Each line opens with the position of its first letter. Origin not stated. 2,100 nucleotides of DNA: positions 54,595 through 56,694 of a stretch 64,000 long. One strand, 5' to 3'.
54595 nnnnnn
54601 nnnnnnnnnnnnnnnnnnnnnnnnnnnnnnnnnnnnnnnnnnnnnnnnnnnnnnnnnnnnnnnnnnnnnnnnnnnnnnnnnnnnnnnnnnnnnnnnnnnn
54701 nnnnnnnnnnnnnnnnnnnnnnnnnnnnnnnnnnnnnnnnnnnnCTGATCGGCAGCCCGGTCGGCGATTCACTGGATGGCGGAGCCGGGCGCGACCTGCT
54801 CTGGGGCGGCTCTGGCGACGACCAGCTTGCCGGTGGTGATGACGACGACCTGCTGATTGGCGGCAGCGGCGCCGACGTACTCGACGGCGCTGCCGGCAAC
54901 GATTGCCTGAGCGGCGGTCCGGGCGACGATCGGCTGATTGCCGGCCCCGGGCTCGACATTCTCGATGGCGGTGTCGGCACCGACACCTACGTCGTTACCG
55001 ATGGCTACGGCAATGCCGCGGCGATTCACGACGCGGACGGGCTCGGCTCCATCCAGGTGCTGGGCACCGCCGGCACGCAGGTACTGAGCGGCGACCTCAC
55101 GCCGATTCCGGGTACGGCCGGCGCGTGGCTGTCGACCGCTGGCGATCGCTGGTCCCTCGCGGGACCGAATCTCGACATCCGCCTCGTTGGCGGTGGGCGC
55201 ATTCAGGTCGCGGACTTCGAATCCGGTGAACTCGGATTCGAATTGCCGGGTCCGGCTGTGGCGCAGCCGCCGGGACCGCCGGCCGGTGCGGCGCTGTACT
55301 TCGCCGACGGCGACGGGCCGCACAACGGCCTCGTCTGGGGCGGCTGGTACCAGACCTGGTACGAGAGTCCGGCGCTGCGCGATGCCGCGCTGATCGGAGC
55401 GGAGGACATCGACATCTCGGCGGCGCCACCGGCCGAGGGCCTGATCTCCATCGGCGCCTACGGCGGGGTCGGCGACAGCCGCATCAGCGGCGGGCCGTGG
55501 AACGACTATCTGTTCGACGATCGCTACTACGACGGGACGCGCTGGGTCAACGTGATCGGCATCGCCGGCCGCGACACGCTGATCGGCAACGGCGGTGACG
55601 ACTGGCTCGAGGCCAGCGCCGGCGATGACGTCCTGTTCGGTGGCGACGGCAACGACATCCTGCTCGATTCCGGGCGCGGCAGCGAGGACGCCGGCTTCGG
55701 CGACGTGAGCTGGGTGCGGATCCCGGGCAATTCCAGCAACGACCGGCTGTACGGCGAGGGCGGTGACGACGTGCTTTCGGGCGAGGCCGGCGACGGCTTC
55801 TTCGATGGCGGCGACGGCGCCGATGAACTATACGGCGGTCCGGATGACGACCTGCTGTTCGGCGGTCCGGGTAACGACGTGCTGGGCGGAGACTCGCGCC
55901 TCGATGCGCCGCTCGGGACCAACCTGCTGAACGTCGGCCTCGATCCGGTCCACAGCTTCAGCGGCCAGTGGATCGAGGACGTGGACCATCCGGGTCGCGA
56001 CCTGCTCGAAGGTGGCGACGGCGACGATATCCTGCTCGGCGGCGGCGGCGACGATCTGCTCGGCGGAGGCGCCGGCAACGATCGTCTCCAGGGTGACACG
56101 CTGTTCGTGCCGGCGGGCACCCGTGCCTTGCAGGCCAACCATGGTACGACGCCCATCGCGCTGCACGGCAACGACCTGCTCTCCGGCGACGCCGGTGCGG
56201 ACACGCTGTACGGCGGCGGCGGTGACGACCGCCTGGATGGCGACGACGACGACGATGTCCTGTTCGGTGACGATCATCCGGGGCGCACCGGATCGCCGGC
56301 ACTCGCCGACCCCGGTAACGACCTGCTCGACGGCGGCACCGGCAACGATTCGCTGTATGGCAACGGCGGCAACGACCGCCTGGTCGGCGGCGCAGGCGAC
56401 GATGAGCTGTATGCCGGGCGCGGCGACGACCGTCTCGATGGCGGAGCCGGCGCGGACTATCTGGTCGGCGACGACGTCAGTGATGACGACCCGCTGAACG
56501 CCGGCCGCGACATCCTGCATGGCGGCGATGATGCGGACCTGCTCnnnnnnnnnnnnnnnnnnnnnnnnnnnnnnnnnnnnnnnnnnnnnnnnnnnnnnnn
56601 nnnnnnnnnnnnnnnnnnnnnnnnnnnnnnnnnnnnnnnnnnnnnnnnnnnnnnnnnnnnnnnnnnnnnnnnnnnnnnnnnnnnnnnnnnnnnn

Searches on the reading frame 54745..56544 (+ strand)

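Call 13: search_protein_families(library=pfam, proteins=[window:54745-56544:+], max_evalue=1)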
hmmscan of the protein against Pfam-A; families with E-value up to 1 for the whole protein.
window:54745-56544:+ (600 aa): 1 family
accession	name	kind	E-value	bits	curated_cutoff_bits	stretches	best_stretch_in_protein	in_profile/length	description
PF00353.25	HemolysinCabind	-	7.8e-60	198.7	23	11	522-555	3-36/36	RTX calcium-binding nonapeptide repeat (4 copies)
